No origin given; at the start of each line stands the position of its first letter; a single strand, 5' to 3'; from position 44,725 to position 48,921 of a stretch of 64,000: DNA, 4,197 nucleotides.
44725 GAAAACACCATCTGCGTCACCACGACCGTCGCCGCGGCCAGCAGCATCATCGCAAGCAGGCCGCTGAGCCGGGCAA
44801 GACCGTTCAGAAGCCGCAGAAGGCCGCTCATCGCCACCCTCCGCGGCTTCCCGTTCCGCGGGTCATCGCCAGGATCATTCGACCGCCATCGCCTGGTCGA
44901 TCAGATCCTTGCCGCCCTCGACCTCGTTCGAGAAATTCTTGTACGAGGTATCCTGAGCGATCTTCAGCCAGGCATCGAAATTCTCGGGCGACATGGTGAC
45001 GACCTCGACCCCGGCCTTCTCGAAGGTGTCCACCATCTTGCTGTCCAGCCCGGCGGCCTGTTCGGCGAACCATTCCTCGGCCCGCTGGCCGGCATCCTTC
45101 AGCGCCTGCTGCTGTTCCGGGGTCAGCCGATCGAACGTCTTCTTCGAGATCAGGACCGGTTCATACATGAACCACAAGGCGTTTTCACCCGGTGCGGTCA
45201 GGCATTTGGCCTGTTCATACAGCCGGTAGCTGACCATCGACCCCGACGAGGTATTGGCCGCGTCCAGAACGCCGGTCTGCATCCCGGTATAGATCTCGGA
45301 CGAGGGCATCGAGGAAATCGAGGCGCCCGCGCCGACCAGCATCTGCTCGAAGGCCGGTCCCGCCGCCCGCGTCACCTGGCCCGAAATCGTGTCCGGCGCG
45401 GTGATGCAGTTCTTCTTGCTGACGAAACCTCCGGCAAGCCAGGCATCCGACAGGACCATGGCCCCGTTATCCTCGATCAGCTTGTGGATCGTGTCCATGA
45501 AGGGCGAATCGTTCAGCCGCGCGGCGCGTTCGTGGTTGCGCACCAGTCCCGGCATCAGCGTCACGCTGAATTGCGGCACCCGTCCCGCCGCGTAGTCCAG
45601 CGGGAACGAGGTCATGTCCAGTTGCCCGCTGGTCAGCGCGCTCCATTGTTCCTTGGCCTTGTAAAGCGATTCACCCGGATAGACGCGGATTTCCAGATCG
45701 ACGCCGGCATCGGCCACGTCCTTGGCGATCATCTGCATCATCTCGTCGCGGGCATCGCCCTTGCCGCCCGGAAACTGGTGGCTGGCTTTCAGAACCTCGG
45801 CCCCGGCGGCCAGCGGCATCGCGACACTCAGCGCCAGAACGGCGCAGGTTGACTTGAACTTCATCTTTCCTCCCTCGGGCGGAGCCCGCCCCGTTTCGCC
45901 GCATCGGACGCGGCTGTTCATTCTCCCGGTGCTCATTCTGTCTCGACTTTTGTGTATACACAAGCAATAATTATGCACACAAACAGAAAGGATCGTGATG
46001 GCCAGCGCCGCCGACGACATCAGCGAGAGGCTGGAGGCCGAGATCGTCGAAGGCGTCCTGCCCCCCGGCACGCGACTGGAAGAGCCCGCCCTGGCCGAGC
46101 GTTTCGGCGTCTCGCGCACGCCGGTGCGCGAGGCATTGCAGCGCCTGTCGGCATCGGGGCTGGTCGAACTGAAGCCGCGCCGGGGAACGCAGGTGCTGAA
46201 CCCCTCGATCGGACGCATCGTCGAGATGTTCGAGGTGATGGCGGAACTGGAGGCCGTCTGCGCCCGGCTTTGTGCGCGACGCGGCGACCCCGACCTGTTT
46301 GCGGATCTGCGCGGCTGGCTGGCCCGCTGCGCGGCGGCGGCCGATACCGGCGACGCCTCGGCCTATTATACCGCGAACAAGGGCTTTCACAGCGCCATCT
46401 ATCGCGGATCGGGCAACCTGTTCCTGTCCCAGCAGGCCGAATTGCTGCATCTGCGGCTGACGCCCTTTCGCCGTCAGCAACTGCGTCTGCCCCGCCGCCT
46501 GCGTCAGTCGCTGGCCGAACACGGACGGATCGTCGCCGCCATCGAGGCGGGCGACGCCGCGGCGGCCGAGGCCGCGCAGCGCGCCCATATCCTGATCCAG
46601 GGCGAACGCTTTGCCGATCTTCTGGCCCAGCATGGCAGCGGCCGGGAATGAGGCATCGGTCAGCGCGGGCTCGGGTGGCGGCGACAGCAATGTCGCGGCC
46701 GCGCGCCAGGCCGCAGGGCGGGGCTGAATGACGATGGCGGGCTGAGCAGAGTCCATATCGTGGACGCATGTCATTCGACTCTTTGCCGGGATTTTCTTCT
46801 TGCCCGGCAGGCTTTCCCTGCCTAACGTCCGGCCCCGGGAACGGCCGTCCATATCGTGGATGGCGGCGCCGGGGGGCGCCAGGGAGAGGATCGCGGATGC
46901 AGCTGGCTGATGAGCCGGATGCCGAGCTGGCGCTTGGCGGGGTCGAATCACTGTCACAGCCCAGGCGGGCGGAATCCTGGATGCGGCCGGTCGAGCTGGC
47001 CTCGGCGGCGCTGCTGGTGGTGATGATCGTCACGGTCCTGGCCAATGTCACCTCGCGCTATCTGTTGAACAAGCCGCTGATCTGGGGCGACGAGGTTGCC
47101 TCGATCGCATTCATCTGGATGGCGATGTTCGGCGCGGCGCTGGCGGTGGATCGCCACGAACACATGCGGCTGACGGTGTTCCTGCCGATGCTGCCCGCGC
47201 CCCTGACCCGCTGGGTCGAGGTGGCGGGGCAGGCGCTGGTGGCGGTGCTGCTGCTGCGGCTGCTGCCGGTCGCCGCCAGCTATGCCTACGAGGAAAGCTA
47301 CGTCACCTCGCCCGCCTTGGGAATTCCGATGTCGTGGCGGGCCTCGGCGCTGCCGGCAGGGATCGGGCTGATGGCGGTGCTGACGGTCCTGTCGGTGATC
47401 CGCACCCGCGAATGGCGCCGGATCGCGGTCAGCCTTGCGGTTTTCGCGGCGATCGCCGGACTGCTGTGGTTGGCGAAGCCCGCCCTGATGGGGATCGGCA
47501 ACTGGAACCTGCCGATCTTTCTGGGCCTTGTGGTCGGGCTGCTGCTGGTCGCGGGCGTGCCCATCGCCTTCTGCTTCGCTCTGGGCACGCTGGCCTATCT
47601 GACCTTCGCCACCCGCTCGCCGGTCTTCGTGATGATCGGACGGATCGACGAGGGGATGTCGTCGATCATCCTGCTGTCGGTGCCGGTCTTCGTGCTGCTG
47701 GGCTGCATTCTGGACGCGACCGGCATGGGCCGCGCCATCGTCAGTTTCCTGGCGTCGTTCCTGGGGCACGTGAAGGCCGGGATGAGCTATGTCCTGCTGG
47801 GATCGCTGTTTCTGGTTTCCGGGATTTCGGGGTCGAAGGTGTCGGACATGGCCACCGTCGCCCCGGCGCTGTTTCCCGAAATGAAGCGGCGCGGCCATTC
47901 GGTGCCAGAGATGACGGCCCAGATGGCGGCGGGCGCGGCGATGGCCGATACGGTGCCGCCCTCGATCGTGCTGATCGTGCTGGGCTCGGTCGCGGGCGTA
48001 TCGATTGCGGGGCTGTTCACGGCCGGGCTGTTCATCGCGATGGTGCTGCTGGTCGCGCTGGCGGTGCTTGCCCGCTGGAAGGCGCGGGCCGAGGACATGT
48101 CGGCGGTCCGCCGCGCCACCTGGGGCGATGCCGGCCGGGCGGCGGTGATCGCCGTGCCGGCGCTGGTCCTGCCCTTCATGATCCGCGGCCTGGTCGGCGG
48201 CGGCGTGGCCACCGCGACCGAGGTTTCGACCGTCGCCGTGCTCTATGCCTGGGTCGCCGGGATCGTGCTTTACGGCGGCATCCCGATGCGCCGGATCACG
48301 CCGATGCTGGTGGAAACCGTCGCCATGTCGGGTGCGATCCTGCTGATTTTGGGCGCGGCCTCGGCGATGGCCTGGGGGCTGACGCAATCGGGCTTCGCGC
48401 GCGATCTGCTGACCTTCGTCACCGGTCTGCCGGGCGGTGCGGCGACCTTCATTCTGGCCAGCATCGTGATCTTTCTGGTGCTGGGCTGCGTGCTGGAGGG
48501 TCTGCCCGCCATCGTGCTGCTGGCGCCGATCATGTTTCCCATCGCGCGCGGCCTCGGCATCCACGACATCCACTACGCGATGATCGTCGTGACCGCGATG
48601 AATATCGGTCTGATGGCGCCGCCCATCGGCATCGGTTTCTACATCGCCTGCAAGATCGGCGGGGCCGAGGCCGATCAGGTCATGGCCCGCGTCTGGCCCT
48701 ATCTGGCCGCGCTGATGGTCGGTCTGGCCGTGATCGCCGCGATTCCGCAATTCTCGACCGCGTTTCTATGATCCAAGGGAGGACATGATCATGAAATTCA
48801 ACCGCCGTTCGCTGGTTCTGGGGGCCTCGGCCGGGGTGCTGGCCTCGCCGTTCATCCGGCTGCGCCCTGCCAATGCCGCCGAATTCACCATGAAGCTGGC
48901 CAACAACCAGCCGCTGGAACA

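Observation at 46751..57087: Uncharacterised CoA-dependent acid catabolism: TRAP, acyl-CoA ligase, SCP2-type thiolase, tandem PPC protein and SDR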

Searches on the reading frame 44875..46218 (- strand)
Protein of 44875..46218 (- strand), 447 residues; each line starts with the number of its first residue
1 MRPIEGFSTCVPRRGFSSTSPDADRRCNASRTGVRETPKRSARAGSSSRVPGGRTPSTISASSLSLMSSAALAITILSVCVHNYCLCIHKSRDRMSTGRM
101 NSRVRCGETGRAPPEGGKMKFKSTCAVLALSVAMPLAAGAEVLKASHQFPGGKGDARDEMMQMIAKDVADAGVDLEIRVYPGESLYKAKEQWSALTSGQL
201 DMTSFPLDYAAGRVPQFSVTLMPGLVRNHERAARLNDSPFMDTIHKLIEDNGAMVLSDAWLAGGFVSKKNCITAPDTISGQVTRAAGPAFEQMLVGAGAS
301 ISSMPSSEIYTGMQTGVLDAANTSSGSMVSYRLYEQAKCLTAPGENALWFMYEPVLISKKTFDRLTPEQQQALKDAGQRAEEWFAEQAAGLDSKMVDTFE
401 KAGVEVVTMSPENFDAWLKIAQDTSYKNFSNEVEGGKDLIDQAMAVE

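Call 7: search_protein_families(library=pfam, proteins=[window:44875-46218:-])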
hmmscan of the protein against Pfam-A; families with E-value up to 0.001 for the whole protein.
window:44875-46218:- (447 aa): 1 family
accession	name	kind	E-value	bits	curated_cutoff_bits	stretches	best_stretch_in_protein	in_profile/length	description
PF03480.18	DctP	-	5.2e-40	138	23.4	1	174-428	29-281/286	Bacterial extracellular solute-binding protein, family 7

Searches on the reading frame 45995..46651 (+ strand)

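Call 89: search_protein_families(library=pfam, proteins=[window:45995-46651:+])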
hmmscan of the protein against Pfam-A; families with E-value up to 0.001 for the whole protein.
window:45995-46651:+ (218 aa): 5 families
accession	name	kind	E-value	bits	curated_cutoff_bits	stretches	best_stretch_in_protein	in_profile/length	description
PF07729.17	FCD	-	4.9e-31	108.2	24.3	1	77-199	1-123/125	FCD domain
PF00392.27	GntR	-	1.2e-21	76.6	27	1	6-67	2-64/64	Bacterial regulatory proteins, gntR family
PF08279.18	HTH_11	-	0.00015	22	25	1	32-64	20-53/55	HTH domain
PF01325.25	Fe_dep_repress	-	0.00018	22.1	26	1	32-64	27-59/60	Iron dependent repressor, N-terminal DNA binding domain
PF13412.12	HTH_24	-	0.0004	20.3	21.9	1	32-58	22-48/48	Winged helix-turn-helix DNA-binding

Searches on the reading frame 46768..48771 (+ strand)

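Call 5: search_protein_families(library=pfam, proteins=[window:46768-48771:+])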
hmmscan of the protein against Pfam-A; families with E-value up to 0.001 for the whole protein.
window:46768-48771:+ (667 aa): 2 families
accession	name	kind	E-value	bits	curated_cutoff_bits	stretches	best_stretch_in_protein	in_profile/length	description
PF06808.19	DctM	-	6.8e-103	345.1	23.8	1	257-662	5-413/413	Tripartite ATP-independent periplasmic transporter, DctM component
PF04290.18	DctQ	-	2.2e-29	102.4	28.3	1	86-213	1-129/132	Tripartite ATP-independent periplasmic transporters, DctQ component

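Call 6: search_protein_families(library=ncbifam, proteins=[window:46768-48771:+])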
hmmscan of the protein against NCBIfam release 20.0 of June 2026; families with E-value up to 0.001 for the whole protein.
window:46768-48771:+ (667 aa): 4 families
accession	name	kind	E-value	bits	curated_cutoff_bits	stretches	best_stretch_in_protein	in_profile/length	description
TIGR00786.1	dctM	subfamily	3.1e-76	256.8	268.45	1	263-666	1-404/405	TRAP transporter large permease subunit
NF011634.1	PRK15060.1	equivalog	5.8e-45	154.1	800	1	250-663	5-417/425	2,3-diketo-L-gulonate TRAP transporter large permease YiaN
TIGR02123.1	TRAP_fused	subfamily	1.9e-08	33.5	320.65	1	305-635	171-507/615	TRAP transporter fused permease subunit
NF007374.1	PRK09877.1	equivalog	4.6e-06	27.1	260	1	79-199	9-130/157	2,3-diketo-L-gulonate TRAP transporter small permease YiaM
